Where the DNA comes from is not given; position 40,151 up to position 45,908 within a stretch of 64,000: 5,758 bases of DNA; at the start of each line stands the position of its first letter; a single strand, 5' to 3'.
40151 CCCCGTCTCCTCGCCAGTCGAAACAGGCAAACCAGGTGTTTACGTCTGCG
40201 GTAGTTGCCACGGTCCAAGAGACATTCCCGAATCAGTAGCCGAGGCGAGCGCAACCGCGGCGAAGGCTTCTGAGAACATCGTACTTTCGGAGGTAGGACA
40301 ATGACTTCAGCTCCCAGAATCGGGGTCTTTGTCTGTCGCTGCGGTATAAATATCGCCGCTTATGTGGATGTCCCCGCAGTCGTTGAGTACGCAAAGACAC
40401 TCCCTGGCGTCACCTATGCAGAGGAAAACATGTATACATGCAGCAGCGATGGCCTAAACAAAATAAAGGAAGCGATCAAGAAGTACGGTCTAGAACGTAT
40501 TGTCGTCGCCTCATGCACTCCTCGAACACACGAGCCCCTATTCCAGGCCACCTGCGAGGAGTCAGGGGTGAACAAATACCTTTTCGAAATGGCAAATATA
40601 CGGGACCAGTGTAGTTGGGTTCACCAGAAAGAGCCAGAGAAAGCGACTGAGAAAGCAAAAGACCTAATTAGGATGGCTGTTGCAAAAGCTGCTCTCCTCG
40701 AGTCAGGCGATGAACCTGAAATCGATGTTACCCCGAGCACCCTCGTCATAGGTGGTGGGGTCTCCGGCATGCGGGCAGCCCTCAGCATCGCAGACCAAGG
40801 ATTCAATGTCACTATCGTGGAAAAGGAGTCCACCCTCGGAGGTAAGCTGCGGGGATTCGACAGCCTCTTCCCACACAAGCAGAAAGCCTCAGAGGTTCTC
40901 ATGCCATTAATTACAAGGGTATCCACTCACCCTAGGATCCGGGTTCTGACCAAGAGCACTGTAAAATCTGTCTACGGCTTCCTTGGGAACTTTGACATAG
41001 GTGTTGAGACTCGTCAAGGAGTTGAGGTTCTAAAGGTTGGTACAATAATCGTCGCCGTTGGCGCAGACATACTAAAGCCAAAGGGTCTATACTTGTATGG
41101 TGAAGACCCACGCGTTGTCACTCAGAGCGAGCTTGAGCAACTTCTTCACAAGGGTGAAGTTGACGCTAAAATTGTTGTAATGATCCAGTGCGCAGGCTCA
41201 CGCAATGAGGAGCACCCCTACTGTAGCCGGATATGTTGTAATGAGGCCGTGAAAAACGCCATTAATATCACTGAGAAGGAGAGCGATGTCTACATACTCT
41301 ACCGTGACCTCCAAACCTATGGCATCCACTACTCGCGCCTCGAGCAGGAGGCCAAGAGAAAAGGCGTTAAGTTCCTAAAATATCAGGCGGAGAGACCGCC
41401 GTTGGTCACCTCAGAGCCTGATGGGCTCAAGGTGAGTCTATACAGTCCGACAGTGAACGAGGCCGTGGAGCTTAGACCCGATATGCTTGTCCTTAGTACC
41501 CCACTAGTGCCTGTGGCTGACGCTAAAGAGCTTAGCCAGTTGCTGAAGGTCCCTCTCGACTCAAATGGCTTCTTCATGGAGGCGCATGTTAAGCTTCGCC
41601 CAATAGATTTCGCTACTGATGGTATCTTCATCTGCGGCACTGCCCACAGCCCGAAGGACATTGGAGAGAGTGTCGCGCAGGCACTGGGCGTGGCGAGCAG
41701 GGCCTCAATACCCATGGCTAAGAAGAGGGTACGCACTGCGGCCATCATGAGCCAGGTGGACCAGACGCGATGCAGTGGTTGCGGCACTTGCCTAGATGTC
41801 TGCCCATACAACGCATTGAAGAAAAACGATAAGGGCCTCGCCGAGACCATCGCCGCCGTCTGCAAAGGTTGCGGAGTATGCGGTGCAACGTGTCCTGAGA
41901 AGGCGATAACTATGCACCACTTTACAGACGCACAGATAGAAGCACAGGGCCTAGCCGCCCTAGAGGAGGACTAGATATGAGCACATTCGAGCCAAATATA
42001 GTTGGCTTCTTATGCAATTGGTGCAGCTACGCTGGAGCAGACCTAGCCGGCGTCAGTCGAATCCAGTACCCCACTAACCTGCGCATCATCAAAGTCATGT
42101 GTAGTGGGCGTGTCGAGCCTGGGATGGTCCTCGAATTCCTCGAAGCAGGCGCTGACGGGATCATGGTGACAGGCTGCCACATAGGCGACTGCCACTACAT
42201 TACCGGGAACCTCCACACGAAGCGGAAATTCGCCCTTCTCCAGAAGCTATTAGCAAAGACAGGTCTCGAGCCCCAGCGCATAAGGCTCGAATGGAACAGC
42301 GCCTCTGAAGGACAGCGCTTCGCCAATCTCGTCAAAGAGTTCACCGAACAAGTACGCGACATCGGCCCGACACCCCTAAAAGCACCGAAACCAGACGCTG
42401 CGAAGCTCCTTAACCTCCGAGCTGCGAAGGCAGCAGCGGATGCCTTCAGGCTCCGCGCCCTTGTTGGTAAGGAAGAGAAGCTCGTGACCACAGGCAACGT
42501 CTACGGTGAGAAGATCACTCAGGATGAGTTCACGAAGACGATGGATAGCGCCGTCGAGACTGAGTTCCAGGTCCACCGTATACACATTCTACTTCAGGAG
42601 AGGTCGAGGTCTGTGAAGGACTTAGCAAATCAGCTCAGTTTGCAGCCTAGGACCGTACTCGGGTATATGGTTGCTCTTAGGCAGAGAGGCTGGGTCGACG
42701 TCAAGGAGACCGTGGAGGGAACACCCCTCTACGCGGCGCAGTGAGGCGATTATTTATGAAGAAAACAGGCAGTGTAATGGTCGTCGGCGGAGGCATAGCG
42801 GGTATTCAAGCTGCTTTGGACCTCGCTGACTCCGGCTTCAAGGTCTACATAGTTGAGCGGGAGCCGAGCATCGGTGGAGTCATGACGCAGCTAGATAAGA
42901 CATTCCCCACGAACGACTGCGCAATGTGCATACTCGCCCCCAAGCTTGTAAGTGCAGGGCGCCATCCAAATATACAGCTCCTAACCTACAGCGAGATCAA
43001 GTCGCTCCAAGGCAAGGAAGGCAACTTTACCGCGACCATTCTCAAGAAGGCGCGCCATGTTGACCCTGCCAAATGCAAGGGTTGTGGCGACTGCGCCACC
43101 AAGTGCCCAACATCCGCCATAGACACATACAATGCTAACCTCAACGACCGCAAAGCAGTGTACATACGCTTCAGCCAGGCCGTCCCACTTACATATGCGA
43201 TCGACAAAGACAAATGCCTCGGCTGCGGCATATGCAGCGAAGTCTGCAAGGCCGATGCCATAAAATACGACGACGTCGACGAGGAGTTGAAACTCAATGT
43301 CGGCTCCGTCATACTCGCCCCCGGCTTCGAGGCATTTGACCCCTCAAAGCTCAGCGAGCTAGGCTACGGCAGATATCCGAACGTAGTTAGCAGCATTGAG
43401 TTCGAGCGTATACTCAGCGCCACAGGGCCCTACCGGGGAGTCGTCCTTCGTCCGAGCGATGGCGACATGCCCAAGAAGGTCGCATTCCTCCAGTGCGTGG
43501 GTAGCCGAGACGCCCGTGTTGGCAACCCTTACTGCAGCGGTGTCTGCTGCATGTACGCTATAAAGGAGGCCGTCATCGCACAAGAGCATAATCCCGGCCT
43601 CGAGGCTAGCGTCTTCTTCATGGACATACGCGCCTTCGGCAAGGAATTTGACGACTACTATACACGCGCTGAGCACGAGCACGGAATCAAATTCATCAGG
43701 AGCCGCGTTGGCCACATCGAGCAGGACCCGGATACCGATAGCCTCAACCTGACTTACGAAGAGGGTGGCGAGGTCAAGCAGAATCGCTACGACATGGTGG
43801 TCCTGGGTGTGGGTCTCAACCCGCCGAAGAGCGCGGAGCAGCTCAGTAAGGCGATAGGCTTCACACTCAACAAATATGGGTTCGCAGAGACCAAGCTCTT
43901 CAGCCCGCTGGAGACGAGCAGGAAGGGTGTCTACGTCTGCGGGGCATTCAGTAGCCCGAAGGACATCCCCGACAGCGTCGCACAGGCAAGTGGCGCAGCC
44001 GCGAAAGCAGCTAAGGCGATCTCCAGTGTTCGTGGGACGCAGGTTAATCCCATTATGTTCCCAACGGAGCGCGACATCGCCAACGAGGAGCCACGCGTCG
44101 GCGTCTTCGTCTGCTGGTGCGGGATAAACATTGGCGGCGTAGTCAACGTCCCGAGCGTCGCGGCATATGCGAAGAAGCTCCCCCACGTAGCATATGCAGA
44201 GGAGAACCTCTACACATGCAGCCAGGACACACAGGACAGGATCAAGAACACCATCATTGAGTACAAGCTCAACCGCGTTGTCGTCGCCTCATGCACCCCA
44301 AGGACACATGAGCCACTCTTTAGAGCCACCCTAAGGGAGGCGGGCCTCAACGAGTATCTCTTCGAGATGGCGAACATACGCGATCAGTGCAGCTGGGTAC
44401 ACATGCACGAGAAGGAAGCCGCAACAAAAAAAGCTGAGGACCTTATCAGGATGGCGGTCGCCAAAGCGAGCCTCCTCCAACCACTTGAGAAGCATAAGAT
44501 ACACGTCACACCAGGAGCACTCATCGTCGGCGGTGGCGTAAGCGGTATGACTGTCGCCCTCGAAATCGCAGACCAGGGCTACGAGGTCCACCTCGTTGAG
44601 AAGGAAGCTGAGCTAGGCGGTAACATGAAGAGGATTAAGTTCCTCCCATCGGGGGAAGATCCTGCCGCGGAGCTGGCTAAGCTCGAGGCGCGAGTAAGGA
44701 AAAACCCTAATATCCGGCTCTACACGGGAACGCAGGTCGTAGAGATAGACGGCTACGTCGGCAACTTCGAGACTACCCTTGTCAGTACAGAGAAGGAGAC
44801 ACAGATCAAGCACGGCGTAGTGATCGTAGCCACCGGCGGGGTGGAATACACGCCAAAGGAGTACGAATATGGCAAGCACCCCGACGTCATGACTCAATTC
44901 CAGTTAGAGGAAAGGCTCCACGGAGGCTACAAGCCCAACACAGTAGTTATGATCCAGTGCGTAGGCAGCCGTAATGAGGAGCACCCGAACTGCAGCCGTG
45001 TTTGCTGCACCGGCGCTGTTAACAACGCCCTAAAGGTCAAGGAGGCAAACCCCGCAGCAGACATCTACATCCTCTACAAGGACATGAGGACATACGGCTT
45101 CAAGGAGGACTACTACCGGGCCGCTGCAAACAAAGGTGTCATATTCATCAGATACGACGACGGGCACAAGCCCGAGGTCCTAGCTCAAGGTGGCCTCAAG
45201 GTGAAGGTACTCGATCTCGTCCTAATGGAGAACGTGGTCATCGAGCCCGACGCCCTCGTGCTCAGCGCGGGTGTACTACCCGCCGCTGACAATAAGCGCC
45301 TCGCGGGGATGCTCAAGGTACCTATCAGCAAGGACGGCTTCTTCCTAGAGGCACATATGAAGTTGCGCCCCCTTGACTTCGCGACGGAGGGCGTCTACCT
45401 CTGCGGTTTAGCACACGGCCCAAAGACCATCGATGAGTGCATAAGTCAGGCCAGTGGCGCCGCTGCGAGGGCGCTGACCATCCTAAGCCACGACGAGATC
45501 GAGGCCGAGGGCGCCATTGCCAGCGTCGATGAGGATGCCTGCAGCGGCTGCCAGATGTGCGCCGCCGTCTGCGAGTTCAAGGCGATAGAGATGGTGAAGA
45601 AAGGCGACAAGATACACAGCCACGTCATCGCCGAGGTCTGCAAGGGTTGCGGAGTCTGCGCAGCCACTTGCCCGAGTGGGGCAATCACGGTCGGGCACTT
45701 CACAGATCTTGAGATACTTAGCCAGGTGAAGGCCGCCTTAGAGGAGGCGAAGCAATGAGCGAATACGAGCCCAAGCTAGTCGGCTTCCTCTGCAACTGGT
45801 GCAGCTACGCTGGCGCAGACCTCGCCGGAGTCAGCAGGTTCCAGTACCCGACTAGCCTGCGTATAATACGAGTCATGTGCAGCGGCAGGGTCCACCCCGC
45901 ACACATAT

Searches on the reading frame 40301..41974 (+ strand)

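Call 34: search_protein_families(library=pfam, proteins=[window:40301-41974:+], max_evalue=0.00001)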
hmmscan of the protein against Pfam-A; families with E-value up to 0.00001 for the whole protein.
window:40301-41974:+ (557 aa): 13 families
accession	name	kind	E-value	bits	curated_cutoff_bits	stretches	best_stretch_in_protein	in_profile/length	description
PF00037.32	Fer4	-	1.2e-10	41.2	21.1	1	485-507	2-24/24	4Fe-4S binding domain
PF14697.11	Fer4_21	-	9.6e-09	35.7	35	1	485-538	2-59/59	4Fe-4S dicluster domain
PF03486.20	HI0933_like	-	1.7e-08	34.6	50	0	147-184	3-40/244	HI0933-like protein Rossmann domain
PF12838.12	Fer4_7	-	1.8e-08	35.2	27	0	485-505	32-52/52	4Fe-4S dicluster domain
PF07992.20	Pyr_redox_2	-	2.5e-08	34.1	26.1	1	147-293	3-147/291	Pyridine nucleotide-disulphide oxidoreductase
PF00890.30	FAD_binding_2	-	1.5e-07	31.4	20.4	1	148-182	3-37/414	FAD binding domain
PF25160.1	LdpA_Fe-S-bd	-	1.7e-07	31.3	27.6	0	483-508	20-45/49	LdpA Fe-S cluster-binding domain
PF13484.11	Fer4_16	-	1.9e-07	32.2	30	0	490-509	1-20/66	4Fe-4S double cluster binding domain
PF12831.13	FAD_oxidored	-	3.3e-07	30.4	27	1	148-183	3-38/416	FAD dependent oxidoreductase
PF13237.11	Fer4_10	-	6.9e-07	29.5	25.5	1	486-532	4-53/53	4Fe-4S dicluster domain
PF13450.12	NAD_binding_8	-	8.2e-07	29.6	21.9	1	149-185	1-37/68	NAD(P)-binding Rossmann-like domain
PF13187.11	Fer4_9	-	9.1e-07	29.3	27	0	490-536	1-52/52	4Fe-4S dicluster domain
PF12837.12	Fer4_6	-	7.8e-06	26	25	1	485-506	3-24/24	4Fe-4S binding domain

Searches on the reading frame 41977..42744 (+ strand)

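Call 34: search_protein_families(library=pfam, proteins=[window:41977-42744:+], max_evalue=0.00001)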
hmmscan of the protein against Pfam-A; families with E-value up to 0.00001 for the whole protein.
window:41977-42744:+ (255 aa): 1 family
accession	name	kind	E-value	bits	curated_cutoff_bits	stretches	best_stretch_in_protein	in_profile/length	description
PF02662.21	FlpD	-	9.7e-53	177.8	22.3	1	8-130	1-123/123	Methyl-viologen-reducing hydrogenase, delta subunit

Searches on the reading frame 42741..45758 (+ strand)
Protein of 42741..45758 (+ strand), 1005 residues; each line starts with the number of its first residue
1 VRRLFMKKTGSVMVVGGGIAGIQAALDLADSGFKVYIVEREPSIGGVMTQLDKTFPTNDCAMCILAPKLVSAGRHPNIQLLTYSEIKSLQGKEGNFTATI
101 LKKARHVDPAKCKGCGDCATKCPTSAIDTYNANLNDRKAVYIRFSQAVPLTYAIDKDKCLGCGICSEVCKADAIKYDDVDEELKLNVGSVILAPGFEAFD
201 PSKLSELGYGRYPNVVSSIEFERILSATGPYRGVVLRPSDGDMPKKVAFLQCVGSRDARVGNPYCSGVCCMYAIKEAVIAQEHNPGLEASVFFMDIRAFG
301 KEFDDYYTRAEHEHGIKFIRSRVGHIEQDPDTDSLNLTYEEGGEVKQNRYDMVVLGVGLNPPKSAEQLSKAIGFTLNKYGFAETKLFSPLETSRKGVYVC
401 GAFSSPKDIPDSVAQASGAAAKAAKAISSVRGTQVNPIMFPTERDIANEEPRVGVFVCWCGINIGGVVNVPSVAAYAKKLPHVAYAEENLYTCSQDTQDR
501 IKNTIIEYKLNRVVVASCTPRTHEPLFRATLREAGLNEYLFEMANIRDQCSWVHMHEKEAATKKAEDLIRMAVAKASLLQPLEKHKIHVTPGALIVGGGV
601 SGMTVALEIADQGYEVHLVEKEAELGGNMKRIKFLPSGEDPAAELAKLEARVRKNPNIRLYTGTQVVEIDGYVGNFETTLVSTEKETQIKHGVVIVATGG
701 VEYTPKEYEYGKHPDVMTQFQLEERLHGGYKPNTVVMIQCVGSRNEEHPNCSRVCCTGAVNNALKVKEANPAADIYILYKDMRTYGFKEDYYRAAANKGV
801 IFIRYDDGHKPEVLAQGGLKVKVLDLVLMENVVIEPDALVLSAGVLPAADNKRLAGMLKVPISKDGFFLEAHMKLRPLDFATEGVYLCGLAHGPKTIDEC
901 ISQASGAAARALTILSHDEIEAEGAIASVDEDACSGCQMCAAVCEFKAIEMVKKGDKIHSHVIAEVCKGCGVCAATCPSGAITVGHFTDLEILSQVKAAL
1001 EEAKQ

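Call 34: search_protein_families(library=pfam, proteins=[window:42741-45758:+], max_evalue=0.00001)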
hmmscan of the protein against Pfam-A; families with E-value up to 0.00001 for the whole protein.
window:42741-45758:+ (1005 aa): 22 families
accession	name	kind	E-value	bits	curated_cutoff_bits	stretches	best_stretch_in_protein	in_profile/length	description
PF07992.20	Pyr_redox_2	-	3.2e-34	119.1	26.1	2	11-416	2-287/291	Pyridine nucleotide-disulphide oxidoreductase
PF00037.32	Fer4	-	2.8e-22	78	21.1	1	153-175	2-24/24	4Fe-4S binding domain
PF13450.12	NAD_binding_8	-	6.1e-18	65.3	21.9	2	595-634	1-40/68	NAD(P)-binding Rossmann-like domain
PF12831.13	FAD_oxidored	-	5.4e-17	62.6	27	1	12-50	2-40/416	FAD dependent oxidoreductase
PF12838.12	Fer4_7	-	5.3e-16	59.3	27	2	111-173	1-52/52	4Fe-4S dicluster domain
PF01266.30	DAO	-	6.7e-15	55.9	27.9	0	594-628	3-38/353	FAD dependent oxidoreductase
PF00890.30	FAD_binding_2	-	2.6e-13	50.4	20.4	1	594-628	3-37/414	FAD binding domain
PF00070.33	Pyr_redox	-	1e-12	48.8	22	0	594-673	3-70/82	Pyridine nucleotide-disulphide oxidoreductase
PF12797.12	Fer4_2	-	1.3e-12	47.2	24.5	0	153-171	4-22/22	4Fe-4S binding domain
PF14697.11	Fer4_21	-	2.8e-12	47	35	1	927-983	1-58/59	4Fe-4S dicluster domain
PF25160.1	LdpA_Fe-S-bd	-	2.1e-11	43.8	27.6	0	105-130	21-46/49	LdpA Fe-S cluster-binding domain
PF13484.11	Fer4_16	-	3e-11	44.4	30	1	111-170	1-64/66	4Fe-4S double cluster binding domain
PF13237.11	Fer4_10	-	8.3e-11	42.1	25.5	0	107-132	4-31/53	4Fe-4S dicluster domain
PF12837.12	Fer4_6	-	2.8e-10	40.1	25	0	106-127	3-24/24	4Fe-4S binding domain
PF13738.12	Pyr_redox_3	-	3.8e-10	39.9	30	0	593-700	167-267/305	Pyridine nucleotide-disulphide oxidoreductase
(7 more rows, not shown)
